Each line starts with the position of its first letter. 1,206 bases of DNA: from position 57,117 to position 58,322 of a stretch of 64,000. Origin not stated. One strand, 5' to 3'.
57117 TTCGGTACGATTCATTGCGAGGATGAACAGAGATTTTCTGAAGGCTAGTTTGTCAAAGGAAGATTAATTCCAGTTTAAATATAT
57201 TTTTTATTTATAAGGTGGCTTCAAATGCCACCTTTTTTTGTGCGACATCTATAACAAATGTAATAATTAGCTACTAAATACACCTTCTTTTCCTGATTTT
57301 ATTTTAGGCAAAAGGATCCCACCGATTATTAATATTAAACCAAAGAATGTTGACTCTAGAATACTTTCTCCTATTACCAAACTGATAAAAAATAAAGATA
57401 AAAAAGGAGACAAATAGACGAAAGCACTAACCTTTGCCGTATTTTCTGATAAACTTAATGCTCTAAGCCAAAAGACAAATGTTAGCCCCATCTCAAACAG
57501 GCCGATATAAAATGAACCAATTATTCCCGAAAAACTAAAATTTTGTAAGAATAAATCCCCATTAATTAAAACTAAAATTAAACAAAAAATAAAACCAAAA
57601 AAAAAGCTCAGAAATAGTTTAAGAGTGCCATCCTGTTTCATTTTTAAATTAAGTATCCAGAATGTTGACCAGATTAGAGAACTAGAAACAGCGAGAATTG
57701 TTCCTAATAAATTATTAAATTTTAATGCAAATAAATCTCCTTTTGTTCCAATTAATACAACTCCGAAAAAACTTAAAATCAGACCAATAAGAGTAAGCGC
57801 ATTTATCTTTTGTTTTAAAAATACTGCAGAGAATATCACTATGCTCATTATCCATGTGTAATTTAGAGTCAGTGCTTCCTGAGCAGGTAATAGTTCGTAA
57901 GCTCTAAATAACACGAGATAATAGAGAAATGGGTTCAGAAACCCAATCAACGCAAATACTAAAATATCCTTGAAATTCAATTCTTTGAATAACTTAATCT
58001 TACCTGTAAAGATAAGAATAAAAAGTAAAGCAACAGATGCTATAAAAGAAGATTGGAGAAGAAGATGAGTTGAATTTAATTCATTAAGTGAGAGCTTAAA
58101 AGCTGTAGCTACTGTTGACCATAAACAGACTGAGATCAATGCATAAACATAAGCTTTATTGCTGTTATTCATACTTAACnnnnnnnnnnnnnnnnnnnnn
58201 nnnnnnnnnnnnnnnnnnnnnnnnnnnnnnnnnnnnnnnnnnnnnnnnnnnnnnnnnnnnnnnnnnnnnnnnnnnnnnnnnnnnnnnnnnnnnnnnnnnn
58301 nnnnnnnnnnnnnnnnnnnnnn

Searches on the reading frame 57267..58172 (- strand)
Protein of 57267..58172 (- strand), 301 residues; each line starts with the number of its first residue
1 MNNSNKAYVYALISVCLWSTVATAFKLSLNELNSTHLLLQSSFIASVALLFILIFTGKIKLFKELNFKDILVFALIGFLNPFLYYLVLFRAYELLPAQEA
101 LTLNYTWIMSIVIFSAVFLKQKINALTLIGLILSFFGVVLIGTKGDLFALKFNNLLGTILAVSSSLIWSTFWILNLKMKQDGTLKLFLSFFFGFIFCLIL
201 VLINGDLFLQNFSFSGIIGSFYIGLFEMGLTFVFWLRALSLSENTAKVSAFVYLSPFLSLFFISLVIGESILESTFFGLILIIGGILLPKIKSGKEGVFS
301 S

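Call 3: search_protein_families(library=pfam, proteins=[window:57267-58172:-])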
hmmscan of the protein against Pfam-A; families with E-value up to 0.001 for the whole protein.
window:57267-58172:- (301 aa): 1 family
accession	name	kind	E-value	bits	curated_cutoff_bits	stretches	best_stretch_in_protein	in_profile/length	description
PF00892.27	EamA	-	1.4e-34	119.7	28.2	2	6-142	2-134/135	EamA-like transporter family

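Call 4: search_protein_families(library=ncbifam, proteins=[window:57267-58172:-])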
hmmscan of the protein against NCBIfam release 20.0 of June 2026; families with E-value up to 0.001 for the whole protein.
window:57267-58172:- (301 aa): 3 families
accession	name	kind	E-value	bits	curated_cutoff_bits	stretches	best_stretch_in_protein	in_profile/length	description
NF050091.1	ArAmAcExpYddG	equivalog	1.6e-17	63.9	300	1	5-287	4-280/285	aromatic amino acid exporter YddG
TIGR00950.1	2A78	equivalog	4.8e-12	45.9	230.2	1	43-287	27-264/264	carboxylate/amino acid/amine transporter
NF008676.0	PRK11689.1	equivalog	1.1e-10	41.1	194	1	3-288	3-286/297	aromatic amino acid DMT transporter YddG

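Call 90: find_homologous_proteins(query=window:57267-58172:-, max_evalue=1e-20)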
Query window:57267-58172:- (301 aa): 5028 proteins with E <= 1e-20 among 8000 candidates; the best 120 are listed.
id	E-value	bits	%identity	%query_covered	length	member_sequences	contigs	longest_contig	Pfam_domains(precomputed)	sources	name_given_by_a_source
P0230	6.3e-177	606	100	100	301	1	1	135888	PF00892.27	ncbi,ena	-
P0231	2.4e-121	423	72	97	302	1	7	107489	PF00892.27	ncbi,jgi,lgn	jgi:drug/metabolite transporter (DMT)-like permease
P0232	9.6e-115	402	100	66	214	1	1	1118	PF00892.27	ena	-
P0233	4.9e-101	357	60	97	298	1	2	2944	PF00892.27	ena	-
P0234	2.2e-91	325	56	92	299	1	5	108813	PF00892.27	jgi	jgi:drug/metabolite transporter (DMT)-like permease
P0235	7.9e-89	317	57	90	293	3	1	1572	PF00892.27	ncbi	-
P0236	1.7e-88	316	55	92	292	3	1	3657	PF00892.27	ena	-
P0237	1.5e-87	313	54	96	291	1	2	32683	PF00892.27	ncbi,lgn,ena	-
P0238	1.5e-87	312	58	91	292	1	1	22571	PF00892.27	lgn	-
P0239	2.5e-87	312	52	96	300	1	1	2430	PF00892.27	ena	-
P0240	1.3e-86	309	55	99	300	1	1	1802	PF00892.27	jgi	jgi:drug/metabolite transporter (DMT)-like permease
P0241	2.9e-86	308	52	96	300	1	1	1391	PF00892.27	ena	-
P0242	5.8e-86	307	53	96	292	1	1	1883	PF00892.27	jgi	jgi:drug/metabolite transporter (DMT)-like permease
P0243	1.4e-85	306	54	97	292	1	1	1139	PF00892.27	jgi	jgi:drug/metabolite transporter (DMT)-like permease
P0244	5.6e-85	304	53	98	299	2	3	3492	PF00892.27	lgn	-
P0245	8.3e-85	303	53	98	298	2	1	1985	PF00892.27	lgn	-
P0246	8.7e-85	303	53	99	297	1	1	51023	PF00892.27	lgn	-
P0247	1.2e-84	303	54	100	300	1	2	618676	PF00892.27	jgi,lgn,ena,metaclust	metaclust:\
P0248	1.7e-84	302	52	96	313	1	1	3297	PF00892.27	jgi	jgi:drug/metabolite transporter (DMT)-like permease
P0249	2.9e-84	302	54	96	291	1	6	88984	PF00892.27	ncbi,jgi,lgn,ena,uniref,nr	ncbi:EamA/RhaT family transporter [candidate division TA06 bacterium]|uniref:EamA/RhaT family transp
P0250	3.0e-84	302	51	96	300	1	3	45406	PF00892.27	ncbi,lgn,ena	-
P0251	3.0e-84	302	52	91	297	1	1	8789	PF00892.27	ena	-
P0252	3.2e-84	302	54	96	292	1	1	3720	PF00892.27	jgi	-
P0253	3.6e-84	301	51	91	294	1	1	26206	PF00892.27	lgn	-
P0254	4.2e-84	301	52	98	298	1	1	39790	PF00892.27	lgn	-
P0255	4.3e-84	301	54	96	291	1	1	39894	PF00892.27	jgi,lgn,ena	-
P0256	5.1e-84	301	55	96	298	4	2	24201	PF00892.27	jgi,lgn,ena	-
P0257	8.5e-84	300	53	99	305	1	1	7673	PF00892.27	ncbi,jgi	ncbi:MAG: DMT family transporter [FCB group bacterium]|jgi:drug/metabolite transporter (DMT)-like pe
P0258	1.1e-83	300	55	96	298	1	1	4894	PF00892.27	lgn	-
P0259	1.1e-83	300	56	92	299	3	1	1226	PF00892.27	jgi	jgi:drug/metabolite transporter (DMT)-like permease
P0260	1.5e-83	299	52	99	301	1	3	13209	PF00892.27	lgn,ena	-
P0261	1.5e-83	299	52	99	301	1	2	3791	PF00892.27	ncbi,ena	-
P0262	1.8e-83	299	50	96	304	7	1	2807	PF00892.27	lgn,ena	-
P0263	1.9e-83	299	50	96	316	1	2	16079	PF00892.27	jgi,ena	-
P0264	1.9e-83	299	50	96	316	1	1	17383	PF00892.27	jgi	-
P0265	2.2e-83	299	51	96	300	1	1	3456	PF00892.27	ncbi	-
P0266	2.2e-83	299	52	96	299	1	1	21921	PF00892.27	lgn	-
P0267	2.5e-83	299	52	99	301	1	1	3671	PF00892.27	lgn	-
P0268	2.5e-83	299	50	96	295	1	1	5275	PF00892.27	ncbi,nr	ncbi:MAG TPA: DMT family transporter, partial [Candidatus Cloacimonetes bacterium]|nr:DMT family tra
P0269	2.5e-83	299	50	98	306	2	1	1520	PF00892.27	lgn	-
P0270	2.9e-83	298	52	96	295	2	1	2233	PF00892.27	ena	-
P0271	3.4e-83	298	50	96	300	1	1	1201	PF00892.27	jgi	-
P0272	4.8e-83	298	50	96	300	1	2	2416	PF00892.27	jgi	-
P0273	4.9e-83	298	55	95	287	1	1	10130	PF00892.27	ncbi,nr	ncbi:DMT family transporter, partial [candidate division WOR-3 bacterium]|nr:DMT family transporter 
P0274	6.1e-83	297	51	99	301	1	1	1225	PF00892.27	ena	-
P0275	6.8e-83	297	52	91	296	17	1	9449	PF00892.27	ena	-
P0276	7.4e-83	297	51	97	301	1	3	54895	PF00892.27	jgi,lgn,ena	-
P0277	7.6e-83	297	49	100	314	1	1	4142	PF00892.27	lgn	-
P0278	9.5e-83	297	53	97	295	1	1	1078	PF00892.27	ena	-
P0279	1.2e-82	296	52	93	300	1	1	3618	PF00892.27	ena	-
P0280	1.4e-82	296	52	91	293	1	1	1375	PF00892.27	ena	-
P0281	1.5e-82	296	50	97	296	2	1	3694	PF00892.27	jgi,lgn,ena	-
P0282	1.5e-82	296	52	99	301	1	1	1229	PF00892.27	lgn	-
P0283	1.6e-82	296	54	97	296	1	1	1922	PF00892.27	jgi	jgi:drug/metabolite transporter (DMT)-like permease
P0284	1.6e-82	296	52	98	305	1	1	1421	PF00892.27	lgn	-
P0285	1.7e-82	296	51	96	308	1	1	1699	PF00892.27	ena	-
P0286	2.0e-82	296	51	99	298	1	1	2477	PF00892.27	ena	-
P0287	2.0e-82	296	51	96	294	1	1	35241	PF00892.27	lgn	-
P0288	2.3e-82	295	52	99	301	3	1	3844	PF00892.27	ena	-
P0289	2.3e-82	295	53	96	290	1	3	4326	PF00892.27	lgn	-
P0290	2.5e-82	295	51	96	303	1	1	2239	PF00892.27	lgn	-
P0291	2.7e-82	295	50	96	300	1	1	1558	PF00892.27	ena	-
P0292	2.7e-82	295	49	98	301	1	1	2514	PF00892.27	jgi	jgi:drug/metabolite transporter (DMT)-like permease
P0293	2.8e-82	295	50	96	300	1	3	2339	PF00892.27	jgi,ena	-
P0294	2.8e-82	295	51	96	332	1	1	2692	PF00892.27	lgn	-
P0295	3.0e-82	295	53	97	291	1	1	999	PF00892.27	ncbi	-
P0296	3.0e-82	295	51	96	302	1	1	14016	PF00892.27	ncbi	-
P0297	3.2e-82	295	53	97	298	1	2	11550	PF00892.27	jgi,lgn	jgi:drug/metabolite transporter (DMT)-like permease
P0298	3.8e-82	295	53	97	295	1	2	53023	PF00892.27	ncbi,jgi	jgi:drug/metabolite transporter (DMT)-like permease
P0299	3.9e-82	295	52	96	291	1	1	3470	PF00892.27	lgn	-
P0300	4.0e-82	295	50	96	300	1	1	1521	PF00892.27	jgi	-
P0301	4.2e-82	295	51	97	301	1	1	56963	PF00892.27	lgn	-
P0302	4.6e-82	294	54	90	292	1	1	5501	PF00892.27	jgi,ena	-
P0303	5.4e-82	294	53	97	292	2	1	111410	PF00892.27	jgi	jgi:drug/metabolite transporter (DMT)-like permease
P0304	5.5e-82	294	51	96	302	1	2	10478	PF00892.27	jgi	-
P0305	6.1e-82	294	53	95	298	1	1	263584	PF00892.27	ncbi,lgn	-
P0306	6.5e-82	294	48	99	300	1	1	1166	PF00892.27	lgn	-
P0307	7.0e-82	294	55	92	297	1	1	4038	PF00892.27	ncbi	-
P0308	7.8e-82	294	51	97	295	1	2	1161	PF00892.27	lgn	-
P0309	8.9e-82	294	49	96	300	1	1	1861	PF00892.27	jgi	-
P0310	9.2e-82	293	54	98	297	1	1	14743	PF00892.27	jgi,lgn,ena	-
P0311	1.1e-81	293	51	96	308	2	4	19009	PF00892.27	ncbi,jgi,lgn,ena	-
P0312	1.3e-81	293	53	95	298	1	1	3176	PF00892.27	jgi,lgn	jgi:drug/metabolite transporter (DMT)-like permease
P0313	1.4e-81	293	50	96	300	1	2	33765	PF00892.27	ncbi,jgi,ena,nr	ncbi:MAG: DMT family transporter [Candidatus Celaenobacter polaris]|nr:DMT family transporter [Candi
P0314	1.5e-81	293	52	98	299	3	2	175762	PF00892.27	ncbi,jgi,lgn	-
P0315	1.7e-81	293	51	99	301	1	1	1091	PF00892.27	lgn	-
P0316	1.8e-81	293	51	96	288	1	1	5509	PF00892.27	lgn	-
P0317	2.0e-81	292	51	96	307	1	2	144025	PF00892.27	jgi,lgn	-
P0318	2.1e-81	292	49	99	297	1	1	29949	PF00892.27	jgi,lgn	-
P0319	2.3e-81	292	50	96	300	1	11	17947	PF00892.27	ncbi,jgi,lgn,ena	-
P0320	2.5e-81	292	48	99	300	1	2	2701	PF00892.27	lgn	-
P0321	2.7e-81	292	50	97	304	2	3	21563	PF00892.27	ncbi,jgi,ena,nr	ncbi:MAG: DMT family transporter [Candidatus Cloacimonetes bacterium]|nr:DMT family transporter [Can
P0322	3.0e-81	292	53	97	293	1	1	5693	PF00892.27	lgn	-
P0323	3.2e-81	292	51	97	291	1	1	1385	PF00892.27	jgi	jgi:drug/metabolite transporter (DMT)-like permease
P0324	3.5e-81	292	53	98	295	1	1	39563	PF00892.27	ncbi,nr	ncbi:MAG: EamA family transporter [Ignavibacteriae bacterium]|nr:EamA family transporter [Ignavibact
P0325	3.6e-81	292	51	98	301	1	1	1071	PF00892.27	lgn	-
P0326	3.7e-81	292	53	96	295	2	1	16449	PF00892.27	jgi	-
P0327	3.8e-81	291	52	98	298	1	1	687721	PF00892.27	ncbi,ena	-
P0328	4.7e-81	291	51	98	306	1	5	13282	PF00892.27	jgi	-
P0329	4.8e-81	291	51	91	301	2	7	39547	PF00892.27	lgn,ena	-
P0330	4.8e-81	291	50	98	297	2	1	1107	PF00892.27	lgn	-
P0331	4.9e-81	291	51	97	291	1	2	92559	PF00892.27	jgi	jgi:drug/metabolite transporter (DMT)-like permease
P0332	6.2e-81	291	48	98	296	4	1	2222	PF00892.27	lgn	-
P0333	6.4e-81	291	48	99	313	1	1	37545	PF00892.27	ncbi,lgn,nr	ncbi:MAG: DMT family transporter [Candidatus Cloacimonetes bacterium]|nr:DMT family transporter [Can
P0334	6.5e-81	291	52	99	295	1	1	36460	PF00892.27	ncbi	-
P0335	7.2e-81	291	49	91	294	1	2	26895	PF00892.27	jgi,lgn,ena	-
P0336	7.3e-81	291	50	91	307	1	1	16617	PF00892.27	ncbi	-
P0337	7.5e-81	291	48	99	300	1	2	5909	PF00892.27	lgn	-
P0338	9.9e-81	290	51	96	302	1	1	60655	PF00892.27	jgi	jgi:drug/metabolite transporter (DMT)-like permease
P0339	1.1e-80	290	50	96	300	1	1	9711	PF00892.27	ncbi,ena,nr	ncbi:MAG: EamA/RhaT family transporter [Candidatus Cloacimonadota bacterium]|nr:MAG: EamA/RhaT famil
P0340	1.2e-80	290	51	96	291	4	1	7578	PF00892.27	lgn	-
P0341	1.2e-80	290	51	98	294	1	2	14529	PF00892.27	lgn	-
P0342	1.2e-80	290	49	99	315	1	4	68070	PF00892.27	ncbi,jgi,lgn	-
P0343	1.2e-80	290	50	96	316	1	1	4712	PF00892.27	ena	-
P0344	1.4e-80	290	52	99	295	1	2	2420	PF00892.27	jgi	jgi:drug/metabolite transporter (DMT)-like permease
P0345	1.4e-80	290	52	92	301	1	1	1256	PF00892.27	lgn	-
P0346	1.6e-80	289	52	96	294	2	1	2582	PF00892.27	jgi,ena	-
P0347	1.7e-80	289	52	97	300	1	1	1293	PF00892.27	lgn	-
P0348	1.7e-80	289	50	96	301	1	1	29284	PF00892.27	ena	-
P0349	1.7e-80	289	52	96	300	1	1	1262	PF00892.27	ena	-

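Call 91: find_encoding_contigs(protein=P0231, flank=10000, max_places=2)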
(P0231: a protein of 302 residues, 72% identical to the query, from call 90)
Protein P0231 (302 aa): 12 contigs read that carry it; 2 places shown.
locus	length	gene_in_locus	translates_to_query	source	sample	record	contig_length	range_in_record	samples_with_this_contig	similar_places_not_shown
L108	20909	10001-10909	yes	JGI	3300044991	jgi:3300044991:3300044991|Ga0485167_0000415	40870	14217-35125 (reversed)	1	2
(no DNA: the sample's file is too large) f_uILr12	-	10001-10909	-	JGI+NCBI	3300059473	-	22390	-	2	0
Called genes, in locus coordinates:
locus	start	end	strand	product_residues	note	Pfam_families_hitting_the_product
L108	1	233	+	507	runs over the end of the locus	PF12895:ANAPC3 (weak), PF13424:TPR_12 (faint), PF00515:TPR_1 (faint), PF07719:TPR_2 (faint), PF13181:TPR_8 (faint), PF13432:TPR_16 (weak), PF14559:TPR_19, PF23914:TPR_CcmH_CycH (weak), +2 more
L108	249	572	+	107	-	PF11950:DUF3467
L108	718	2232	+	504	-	-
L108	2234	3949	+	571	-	PF03065:Glyco_hydro_57, PF09210:BE_C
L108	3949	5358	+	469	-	PF01943:Polysacc_synt, PF13440:Polysacc_synt_3, PF01554:MatE (weak)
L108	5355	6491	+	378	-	PF13450:NAD_binding_8, PF03275:GLF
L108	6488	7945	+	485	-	PF12710:HAD, PF01040:UbiA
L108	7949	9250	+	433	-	PF01565:FAD_binding_4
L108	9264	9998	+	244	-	PF00106:adh_short, PF13561:adh_short_C2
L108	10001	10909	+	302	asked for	PF00892:EamA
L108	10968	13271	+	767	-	PF13620:CarboxypepD_reg, PF13715:CarbopepD_reg_2, PF07715:Plug (weak)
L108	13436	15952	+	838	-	PF00521:DNA_topoisoIV, PF03989:DNA_gyraseA_C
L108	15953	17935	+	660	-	PF07715:Plug (weak), PF14121:Porin_10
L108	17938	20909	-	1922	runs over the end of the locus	PF13585:CHU_C (faint), PF15711:ILEI (weak), PF01364:Peptidase_C25, PF13860:FlgD_ig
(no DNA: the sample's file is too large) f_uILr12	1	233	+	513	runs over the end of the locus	PF12895:ANAPC3 (weak), PF00515:TPR_1 (faint), PF07719:TPR_2 (faint), PF13181:TPR_8 (faint), PF13424:TPR_12 (faint), PF13432:TPR_16 (weak), PF14559:TPR_19, PF23914:TPR_CcmH_CycH (weak), +2 more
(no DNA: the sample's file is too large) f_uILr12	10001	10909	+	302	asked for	PF00892:EamA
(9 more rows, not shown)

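Call 98: search_protein_families(library=ncbifam, proteins=[L108:2234-3949:+, L108:652-2232:+, L108:3949-5358:+, L108:249-572:+], max_evalue=0.001)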
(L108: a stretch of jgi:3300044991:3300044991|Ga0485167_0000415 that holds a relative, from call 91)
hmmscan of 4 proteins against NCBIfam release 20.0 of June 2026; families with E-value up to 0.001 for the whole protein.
L108:2234-3949:+ (571 aa): 2 families
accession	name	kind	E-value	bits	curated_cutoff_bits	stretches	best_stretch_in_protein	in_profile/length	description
NF041133.1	branch_enz_Thcocales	equivalog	5.8e-124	414.6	1000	1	5-567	2-531/553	1,4-alpha-glucan branching protein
NF041566.1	branchenz_Thermus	equivalog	1.4e-113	380.4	920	1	6-548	3-513/527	1,4-alpha-glucan branching protein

L108:652-2232:+ (526 aa): 1 family
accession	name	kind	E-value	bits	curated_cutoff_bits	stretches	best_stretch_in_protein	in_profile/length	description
NF047440.1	LA3751_2_3_fam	subfamily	2.3e-05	23.4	200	1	75-393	84-404/460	LA_3751/LA_3752 family putative glycosyltransferase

L108:3949-5358:+ (469 aa): 4 families
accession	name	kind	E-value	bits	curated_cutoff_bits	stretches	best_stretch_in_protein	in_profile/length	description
NF041871.1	Wzx_EPS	equivalog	1.9e-14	53.2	800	1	14-402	13-405/492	exopolysaccharide biosynthesis flippase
TIGR00797.1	matE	subfamily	9.5e-10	37.9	147.4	1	215-407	1-201/396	MATE family efflux transporter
TIGR02900.1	spore_V_B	equivalog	1.4e-07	30.6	372.3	1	8-455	2-487/488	stage V sporulation protein B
NF050818.1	PolSacchBiosHfsF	equivalog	7.6e-07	28.5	700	1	330-390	337-393/468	polysaccharide biosynthesis protein HfsF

L108:249-572:+ (107 aa): 0 families
